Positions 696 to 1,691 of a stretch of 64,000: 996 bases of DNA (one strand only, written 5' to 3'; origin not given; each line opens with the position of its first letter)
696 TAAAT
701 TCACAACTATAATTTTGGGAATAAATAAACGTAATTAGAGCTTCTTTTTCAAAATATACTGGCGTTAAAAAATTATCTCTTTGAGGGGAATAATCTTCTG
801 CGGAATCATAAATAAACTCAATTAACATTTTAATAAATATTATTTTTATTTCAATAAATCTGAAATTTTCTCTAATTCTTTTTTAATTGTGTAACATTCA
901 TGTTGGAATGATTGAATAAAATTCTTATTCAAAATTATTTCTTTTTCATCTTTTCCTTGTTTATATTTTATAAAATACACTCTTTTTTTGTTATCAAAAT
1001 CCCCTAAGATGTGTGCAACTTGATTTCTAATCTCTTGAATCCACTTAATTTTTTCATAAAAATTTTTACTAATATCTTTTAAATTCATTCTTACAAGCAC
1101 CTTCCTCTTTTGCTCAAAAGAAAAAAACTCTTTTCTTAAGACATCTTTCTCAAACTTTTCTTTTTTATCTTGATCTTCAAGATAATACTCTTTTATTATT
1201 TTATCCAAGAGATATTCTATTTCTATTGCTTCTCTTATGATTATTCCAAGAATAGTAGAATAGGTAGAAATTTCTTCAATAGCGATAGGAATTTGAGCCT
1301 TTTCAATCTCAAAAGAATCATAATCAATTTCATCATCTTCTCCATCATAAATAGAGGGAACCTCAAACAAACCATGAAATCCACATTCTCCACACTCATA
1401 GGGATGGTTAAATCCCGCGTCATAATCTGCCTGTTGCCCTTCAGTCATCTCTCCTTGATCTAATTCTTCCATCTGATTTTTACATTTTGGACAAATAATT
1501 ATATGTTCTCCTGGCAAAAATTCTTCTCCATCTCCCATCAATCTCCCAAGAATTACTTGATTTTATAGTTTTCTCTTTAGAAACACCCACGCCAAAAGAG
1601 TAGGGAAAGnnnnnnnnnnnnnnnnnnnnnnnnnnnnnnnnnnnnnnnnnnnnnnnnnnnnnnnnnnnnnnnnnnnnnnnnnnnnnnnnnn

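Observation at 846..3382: Four-gene minus-strand operon: membrane protein, PD-(D/E)xK nuclease-like, HEPN-like, Zn-ribbon/Abi-type HEPN. Candidate novel defence or abortive-infection module.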

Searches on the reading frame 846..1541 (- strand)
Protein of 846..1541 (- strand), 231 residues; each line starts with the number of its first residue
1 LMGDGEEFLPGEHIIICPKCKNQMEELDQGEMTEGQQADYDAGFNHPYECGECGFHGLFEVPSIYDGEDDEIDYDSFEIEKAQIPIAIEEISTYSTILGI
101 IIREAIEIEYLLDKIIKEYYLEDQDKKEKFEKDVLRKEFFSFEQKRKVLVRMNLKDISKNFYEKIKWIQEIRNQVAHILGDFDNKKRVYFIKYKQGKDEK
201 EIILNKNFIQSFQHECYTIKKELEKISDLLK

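Call 3: search_protein_families(library=pfam, proteins=[window:846-1541:-], max_evalue=1)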
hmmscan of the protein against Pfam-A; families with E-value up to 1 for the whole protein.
window:846-1541:- (231 aa): 4 families
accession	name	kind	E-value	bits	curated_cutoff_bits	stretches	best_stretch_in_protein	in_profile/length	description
PF13453.11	Zn_ribbon_TFIIB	-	0.079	12.8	22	1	16-30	1-15/41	Transcription factor zinc-finger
PF24042.1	DUF7351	-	0.2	11.8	31.2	1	16-58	68-105/177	Domain of unknown function (DUF7351)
PF15616.11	TerY_C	-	0.3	11.6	28.4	0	175-228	4-58/129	TerY-C metal binding domain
PF22910.1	EDR4-like_1st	-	0.56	10.4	27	0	15-27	5-17/34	Enhanced disease resistance 4-like, N-terminal domain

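Call 4: search_protein_families(library=padloc, proteins=[window:846-1541:-], max_evalue=1)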
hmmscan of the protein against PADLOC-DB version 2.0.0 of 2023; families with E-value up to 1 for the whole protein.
window:846-1541:- (231 aa): 3 families
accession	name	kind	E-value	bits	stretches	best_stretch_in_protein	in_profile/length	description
PDLC03820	RTasHEPN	-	0.0031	15.6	1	104-184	11-96/148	DRT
PDLC01013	Csm3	-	0.037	11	1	113-228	178-296/650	Csm3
PDLC01163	CARF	-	0.073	9.9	1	124-177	347-400/464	"CARF, Csm6-like"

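Call 5: search_protein_families(library=ncbifam, proteins=[window:846-1541:-], max_evalue=1)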
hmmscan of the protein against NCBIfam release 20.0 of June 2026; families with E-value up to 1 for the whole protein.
window:846-1541:- (231 aa): 3 families
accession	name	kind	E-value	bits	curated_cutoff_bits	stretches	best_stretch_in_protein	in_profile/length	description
NF053863.1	DS11_antiphage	equivalog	0.0098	15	260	1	102-179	209-286/305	CBS domain-containing anti-phage protein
NF011481.0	PRK14890.1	equivalog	0.081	13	61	1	45-57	48-60/61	putative Zn-ribbon RNA-binding protein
NF041909.1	HVO_2753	equivalog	0.33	10.9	80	0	47-57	48-58/59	HVO_2753 family zinc finger protein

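Call 10: search_protein_families(library=phrogs, proteins=[window:846-1541:-], max_evalue=0.1)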
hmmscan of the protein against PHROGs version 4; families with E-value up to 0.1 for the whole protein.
window:846-1541:- (231 aa): 2 families
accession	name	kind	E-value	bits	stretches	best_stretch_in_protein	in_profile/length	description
phrog_5483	-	unknown function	0.0026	18.4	1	80-181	11-104/185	-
phrog_1305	-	DNA, RNA and nucleotide metabolism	0.0031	17.9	1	16-110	18-115/226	DNA binding protein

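Call 12: find_encoding_contigs(protein=window:846-1541:-, flank=10000, max_places=6)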
Protein window:846-1541:- (231 aa): no gene with exactly this product is on record in the collection.

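Call 15: find_homologous_proteins(query=window:846-1541:-, max_evalue=0.001)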
Query window:846-1541:- (231 aa): 9 proteins with E <= 0.001 among 333 candidates.
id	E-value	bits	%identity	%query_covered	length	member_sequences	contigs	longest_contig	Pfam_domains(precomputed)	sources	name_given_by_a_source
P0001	2.4e-147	507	100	100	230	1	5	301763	-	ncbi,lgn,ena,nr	ncbi:hypothetical protein KAI04_00015 [Candidatus Pacearchaeota archaeon]|nr:hypothetical protein [C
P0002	3.1e-94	333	69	100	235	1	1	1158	-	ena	-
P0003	3.1e-23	101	71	29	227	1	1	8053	-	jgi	jgi:hypothetical protein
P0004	9.7e-18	83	36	81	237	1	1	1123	-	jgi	-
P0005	8.1e-16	76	41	53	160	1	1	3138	-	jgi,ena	-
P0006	2.1e-11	62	65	21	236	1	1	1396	-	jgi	jgi:hypothetical protein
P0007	5.3e-11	61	65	21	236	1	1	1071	-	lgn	-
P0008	2.6e-7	49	30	92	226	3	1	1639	-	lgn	-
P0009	9.0e-6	44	54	20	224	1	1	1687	-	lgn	-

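Call 16: find_encoding_contigs(protein=P0001, flank=10000, max_places=8)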
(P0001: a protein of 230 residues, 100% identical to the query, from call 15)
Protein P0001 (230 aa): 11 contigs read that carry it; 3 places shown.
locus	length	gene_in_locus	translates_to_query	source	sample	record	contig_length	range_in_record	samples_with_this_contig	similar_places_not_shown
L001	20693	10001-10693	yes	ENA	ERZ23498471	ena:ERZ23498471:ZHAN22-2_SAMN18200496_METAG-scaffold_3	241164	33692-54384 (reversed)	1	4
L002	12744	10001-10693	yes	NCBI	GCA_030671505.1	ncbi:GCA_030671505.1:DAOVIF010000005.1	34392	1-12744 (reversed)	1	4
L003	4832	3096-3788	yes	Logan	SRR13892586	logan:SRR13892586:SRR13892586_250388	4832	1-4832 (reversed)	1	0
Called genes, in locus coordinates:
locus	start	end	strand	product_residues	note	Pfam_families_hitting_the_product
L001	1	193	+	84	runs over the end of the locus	-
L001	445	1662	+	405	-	-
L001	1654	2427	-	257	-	-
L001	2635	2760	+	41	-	-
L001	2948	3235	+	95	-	-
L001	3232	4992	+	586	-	-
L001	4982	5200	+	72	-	-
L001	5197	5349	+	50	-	-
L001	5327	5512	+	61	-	-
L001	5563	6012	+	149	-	-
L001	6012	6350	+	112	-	-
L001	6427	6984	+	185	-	PF00239:Resolvase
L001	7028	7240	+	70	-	-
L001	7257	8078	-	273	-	-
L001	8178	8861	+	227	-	-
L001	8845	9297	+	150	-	PF11645:PDDEXK_5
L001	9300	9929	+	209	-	-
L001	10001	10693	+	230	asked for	-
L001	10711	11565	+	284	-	-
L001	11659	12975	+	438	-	PF18915:DUF5667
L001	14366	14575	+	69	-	PF04014:MazE_antitoxin (weak)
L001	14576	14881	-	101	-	-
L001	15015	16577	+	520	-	-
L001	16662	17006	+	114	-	-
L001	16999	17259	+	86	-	PF14358:DUF4405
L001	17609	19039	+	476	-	PF00270:DEAD, PF04851:ResIII, PF16203:ERCC3_RAD25_C (faint), PF00271:Helicase_C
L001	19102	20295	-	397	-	PF07690:MFS_1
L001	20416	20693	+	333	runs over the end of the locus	PF02661:Fic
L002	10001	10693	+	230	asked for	-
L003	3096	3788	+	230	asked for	-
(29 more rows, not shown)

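Call 24: search_protein_families(library=pfam, proteins=[L001:10711-11565:+, L001:11659-12975:+, L001:14576-14881:-, L001:14366-14575:+], max_evalue=1)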
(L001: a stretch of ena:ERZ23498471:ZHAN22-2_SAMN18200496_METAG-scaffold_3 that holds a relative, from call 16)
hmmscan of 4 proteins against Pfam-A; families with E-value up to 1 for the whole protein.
L001:10711-11565:+ (284 aa): 0 families

L001:11659-12975:+ (438 aa): 4 families
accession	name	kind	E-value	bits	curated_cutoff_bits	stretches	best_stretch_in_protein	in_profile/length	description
PF18915.5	DUF5667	-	4e-18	66.1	27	1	39-143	1-98/99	Domain of unknown function (DUF5667)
PF06810.17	Phage_scaffold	-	0.0031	17.9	35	1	77-153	18-102/170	Phage capsid assembly scaffolding protein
PF24671.2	DRC7_C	-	0.046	14.3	28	1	89-143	27-83/109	Dynein regulatory complex subunit 7 C-terminal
PF12097.14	DUF3573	-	0.28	10.4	26.6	1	79-176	27-118/383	Protein of unknown function (DUF3573)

L001:14576-14881:- (101 aa): 0 families

L001:14366-14575:+ (69 aa): 1 family
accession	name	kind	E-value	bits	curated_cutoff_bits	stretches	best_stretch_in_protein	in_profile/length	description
PF04014.23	MazE_antitoxin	-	1.6e-06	28.4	24.7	1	3-46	1-45/48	Antidote-toxin recognition MazE, bacterial antitoxin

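Call 25: search_protein_families(library=padloc, proteins=[L001:10711-11565:+], max_evalue=1)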
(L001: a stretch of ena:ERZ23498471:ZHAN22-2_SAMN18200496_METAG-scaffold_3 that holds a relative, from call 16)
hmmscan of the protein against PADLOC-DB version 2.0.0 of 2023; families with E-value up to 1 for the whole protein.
L001:10711-11565:+ (284 aa): 0 families

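Call 33: find_encoding_contigs(protein=P0003, flank=8000, max_places=2)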
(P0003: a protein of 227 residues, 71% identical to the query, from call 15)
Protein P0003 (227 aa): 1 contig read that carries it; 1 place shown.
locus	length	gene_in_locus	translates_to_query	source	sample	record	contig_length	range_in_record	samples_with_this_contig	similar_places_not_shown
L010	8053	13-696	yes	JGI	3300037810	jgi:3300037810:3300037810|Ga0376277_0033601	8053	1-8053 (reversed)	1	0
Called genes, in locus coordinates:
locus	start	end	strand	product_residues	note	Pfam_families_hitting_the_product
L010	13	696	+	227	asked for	-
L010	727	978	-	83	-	-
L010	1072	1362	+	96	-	-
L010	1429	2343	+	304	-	PF04326:SLFN_AlbA_2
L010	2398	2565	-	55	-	-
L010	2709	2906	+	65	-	-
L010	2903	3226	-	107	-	-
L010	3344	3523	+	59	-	-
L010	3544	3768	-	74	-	PF01599:Ribosomal_S27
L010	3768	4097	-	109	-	PF01282:Ribosomal_S24e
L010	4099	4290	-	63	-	PF06093:Spt4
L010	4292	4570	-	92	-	-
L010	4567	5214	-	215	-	PF03876:SHS2_Rpb7-N, PF00575:S1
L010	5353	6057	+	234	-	-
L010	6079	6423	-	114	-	PF13638:PIN_4 (weak), PF18477:PIN_9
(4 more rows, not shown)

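Call 34: find_encoding_contigs(protein=P0005, flank=8000, max_places=2)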
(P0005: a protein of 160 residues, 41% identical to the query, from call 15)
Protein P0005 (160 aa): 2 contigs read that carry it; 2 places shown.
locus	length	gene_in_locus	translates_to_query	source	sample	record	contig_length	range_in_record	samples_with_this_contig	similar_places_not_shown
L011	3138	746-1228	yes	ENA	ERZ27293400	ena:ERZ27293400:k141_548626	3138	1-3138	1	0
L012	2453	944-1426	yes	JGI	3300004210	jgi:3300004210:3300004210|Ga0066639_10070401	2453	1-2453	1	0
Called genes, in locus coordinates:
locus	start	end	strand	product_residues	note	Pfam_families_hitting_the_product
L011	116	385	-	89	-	-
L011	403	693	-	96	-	-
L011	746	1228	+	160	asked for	-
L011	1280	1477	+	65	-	-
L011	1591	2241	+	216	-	-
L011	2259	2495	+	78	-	-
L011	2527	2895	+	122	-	PF04055:Radical_SAM, PF13353:Fer4_12 (weak)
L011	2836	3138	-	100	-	?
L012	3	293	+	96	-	?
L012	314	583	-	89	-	-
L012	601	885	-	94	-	-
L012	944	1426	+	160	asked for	-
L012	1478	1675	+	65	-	-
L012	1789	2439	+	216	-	-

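Call 35: find_homologous_proteins(query=L001:10711-11565:+, max_evalue=0.01)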
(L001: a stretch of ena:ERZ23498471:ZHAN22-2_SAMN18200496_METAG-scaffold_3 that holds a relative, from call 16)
Query L001:10711-11565:+ (284 aa): 169 proteins with E <= 0.01 among 984 candidates; the best 120 are listed.
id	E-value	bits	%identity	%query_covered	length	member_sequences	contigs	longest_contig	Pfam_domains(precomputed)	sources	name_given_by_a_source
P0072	4.2e-182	622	100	100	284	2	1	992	-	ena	-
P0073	1.3e-122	427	69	100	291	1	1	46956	-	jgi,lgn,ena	-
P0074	2.6e-118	413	66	100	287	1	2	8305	-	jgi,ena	-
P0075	3.0e-118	412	68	100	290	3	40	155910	-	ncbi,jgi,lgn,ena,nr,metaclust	ncbi:MAG TPA: hypothetical protein HA283_00360 [Nanoarchaeota archaeon]|nr:hypothetical protein [Nan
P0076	1.4e-117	410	67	99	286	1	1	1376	-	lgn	-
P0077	1.2e-114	401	65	100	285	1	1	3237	-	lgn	-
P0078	2.6e-114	400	65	100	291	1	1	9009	-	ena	-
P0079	8.9e-113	395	65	99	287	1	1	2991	-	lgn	-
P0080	4.9e-103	363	61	100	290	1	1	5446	-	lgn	-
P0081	6.9e-97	342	59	99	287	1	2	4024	-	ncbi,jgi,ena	-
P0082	1.8e-96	341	58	100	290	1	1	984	-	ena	-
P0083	3.0e-91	324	56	99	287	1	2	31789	-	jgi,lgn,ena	-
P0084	3.0e-91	324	57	99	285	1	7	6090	-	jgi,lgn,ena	-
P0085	6.6e-90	319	55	100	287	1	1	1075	-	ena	-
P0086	6.5e-88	313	55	99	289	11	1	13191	-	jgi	-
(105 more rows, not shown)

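Call 40: find_related_loci(query=A2, collection=genome_contigs, flank=6000)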
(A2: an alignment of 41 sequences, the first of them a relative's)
Query A2 (284 aa) in genome_contigs; peptide patterns used: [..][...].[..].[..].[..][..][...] (x = any residue, [..] = any of these).
23 stretches matched a pattern; 6 encode a relative of the query (tblastn E <= 1e-3); 6 distinct loci.
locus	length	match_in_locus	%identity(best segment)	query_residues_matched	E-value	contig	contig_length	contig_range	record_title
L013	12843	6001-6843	68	1-281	2e-123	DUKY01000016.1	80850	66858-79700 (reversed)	MAG TPA_asm: Nanoarchaeota archaeon isolate UBA9966 contig_4820, whole genome shotgun sequence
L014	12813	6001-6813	36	3-279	4e-49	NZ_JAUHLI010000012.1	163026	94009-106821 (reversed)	Alkalimonas cellulosilytica strain MEB108 12, whole genome shotgun sequence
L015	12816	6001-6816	34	3-279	4e-48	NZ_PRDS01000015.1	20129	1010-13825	Albidovulum inexpectatum strain DSM 12048 LV82DRAFT_scaffold00015.15, whole genome shotgun sequence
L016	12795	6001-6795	34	5-275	1e-46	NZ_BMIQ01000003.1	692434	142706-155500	Aureimonas endophytica strain CGMCC 1.15367 sequence03, whole genome shotgun sequence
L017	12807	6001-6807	34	2-278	5e-46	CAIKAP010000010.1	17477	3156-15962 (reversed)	MAG: uncultured Verrucomicrobia bacterium isolate AM-2014_bin-2847 genome assembly, contig: bin-2847:010/242, whole geno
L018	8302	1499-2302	40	20-277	2e-58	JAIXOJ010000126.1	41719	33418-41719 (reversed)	MAG: Chitinophagaceae bacterium isolate C1_MAG_00011 C1_MAG_00011_000000000067, whole genome shotgun sequence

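Call 47: find_related_loci(query=A2, collection=viral_contigs, flank=5000)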
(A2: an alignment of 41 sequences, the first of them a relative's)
Query A2 (284 aa) in viral_contigs; peptide patterns used: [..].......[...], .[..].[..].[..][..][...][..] (x = any residue, [..] = any of these).
26 stretches matched a pattern; 5 encode a relative of the query (tblastn E <= 1e-3); 5 distinct loci.
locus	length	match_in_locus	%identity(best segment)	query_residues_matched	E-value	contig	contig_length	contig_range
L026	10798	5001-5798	36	12-276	9e-56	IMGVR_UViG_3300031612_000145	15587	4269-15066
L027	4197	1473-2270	34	12-276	2e-52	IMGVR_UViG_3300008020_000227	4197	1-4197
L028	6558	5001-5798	34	12-276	2e-52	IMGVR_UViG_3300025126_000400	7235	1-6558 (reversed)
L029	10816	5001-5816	34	3-279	2e-48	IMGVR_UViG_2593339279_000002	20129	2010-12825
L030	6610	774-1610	31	18-277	5e-28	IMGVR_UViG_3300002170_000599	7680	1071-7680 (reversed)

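Call 62: predict_structure(alignment_id=A3)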
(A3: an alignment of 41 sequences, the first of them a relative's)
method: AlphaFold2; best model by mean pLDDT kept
length: 284 residues; sequences in the alignment: 41
mean_pLDDT: 94.3   pTM: 0.87
mean pLDDT of the five models: 94.3, 93.2, 91.0, 90.2, 88.8
residues with pLDDT >= 90: 249; 70-90: 34; 50-70: 1; < 50: 0
segments of 3 or more residues with pLDDT < 50: none
pLDDT, mean of each block of 10 residues (from residue 1): 91 96 97 93 93 94 96 97 97 96 91 91 94 96 85 91 94 96 97 97 94 92 95 94 95 97 97 97 91
secondary structure, 60 per line:
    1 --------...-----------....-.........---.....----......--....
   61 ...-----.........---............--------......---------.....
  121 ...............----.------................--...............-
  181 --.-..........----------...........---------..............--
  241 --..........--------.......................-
elements in order: E23-26 H28-36 E40-44 E49-54 E57-63 E69-72 H73-77 H81-90 H101-106 H116-135 H147-162 H165-179 H185-194 H205-215 H225-238 H243-252 H261-283

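Call 63: search_protein_families(library=pfam, alignment_id=A3, max_evalue=0.01)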
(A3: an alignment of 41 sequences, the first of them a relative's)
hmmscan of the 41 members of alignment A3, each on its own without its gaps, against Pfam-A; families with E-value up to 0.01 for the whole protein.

A. member 1, P0072 (284 aa): 0 families

B. families by the number of members that match (of 41 scanned): 7 families
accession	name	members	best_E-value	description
PF11979.13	SARA_C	2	0.0021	Smad anchor for receptor activation-like, C-terminal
PF25207.1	DUF7837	1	4e-05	Domain of unknown function (DUF7837)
PF10281.14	Ish1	1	0.0036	Putative nuclear envelope organisation protein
PF05907.18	CXXC_Zn-b_euk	1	0.0041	CXXC motif containing zinc binding protein, eukaryotic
PF21377.3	MurD_N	1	0.0042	MurD N-terminal domain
PF07431.17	DUF1512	1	0.0047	Protein of unknown function (DUF1512) N-terminal domain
PF12773.13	DZR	1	0.0064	Double zinc ribbon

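Call 68: search_solved_structures(query=A3, max_evalue=10)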
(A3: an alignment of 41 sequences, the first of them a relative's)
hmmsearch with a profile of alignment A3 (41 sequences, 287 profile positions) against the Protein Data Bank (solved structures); distinct sequences matched with E-value up to 10: 1.
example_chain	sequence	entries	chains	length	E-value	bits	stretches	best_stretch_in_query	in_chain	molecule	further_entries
8whn_A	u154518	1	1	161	0.13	14.9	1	135-238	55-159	Ribophorin 1 superfamily protein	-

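Call 73: find_encoding_contigs(protein=P0073, flank=6000, max_places=2)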
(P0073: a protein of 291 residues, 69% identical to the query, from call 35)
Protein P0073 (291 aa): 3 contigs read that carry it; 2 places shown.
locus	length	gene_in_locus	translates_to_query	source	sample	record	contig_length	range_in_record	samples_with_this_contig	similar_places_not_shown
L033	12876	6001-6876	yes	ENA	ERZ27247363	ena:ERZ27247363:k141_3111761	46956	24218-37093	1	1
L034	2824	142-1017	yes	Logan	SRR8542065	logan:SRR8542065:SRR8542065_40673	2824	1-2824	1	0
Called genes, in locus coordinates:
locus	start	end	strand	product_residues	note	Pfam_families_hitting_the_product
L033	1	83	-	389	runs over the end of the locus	PF03215:Rad17, PF05496:RuvB_N, PF13173:AAA_14, PF13401:AAA_22 (faint), PF00004:AAA, PF00910:RNA_helicase (faint), PF07728:AAA_5 (weak)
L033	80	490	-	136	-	-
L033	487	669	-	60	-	-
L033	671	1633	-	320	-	PF03215:Rad17 (weak), PF05496:RuvB_N (weak), PF00004:AAA, PF13173:AAA_14 (weak), PF13177:DNA_pol3_delta2, PF21960:RCF1-5-like_lid (weak), PF25361:AAA_lid_RFC1, PF08542:Rep_fac_C, +1 more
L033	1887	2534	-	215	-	PF00730:HhH-GPD, PF00633:HHH (faint)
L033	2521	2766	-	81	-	PF18898:DUF5654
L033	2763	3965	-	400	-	PF02629:CoA_binding, PF13380:CoA_binding_2, PF13607:Succ_CoA_lig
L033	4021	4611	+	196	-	PF13549:ATP-grasp_5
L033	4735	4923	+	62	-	PF07043:DUF1328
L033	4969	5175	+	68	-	-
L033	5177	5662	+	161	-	-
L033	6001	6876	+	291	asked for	-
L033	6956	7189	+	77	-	-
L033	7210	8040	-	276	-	PF00924:MS_channel_2nd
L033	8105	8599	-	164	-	PF01300:Sua5_yciO_yrdC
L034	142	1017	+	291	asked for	-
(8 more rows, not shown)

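Call 75: find_encoding_contigs(protein=P0078, flank=6000, max_places=2)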
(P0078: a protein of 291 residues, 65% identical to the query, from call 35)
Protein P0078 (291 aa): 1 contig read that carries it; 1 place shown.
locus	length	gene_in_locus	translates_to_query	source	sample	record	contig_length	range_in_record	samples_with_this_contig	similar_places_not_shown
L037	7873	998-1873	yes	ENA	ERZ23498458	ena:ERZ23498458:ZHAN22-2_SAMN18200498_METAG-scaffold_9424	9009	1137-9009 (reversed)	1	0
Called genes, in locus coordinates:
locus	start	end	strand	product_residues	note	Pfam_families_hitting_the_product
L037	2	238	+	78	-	?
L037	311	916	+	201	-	PF13238:AAA_18 (weak), PF13671:AAA_33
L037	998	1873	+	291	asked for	-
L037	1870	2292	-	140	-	-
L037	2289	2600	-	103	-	-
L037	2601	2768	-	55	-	-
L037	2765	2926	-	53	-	-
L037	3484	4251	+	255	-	PF01555:N6_N4_Mtase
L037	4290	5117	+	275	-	PF02086:MethyltransfD12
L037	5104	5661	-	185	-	-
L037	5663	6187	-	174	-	-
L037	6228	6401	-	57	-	-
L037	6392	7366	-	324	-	-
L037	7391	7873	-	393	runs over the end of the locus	PF12705:PDDEXK_1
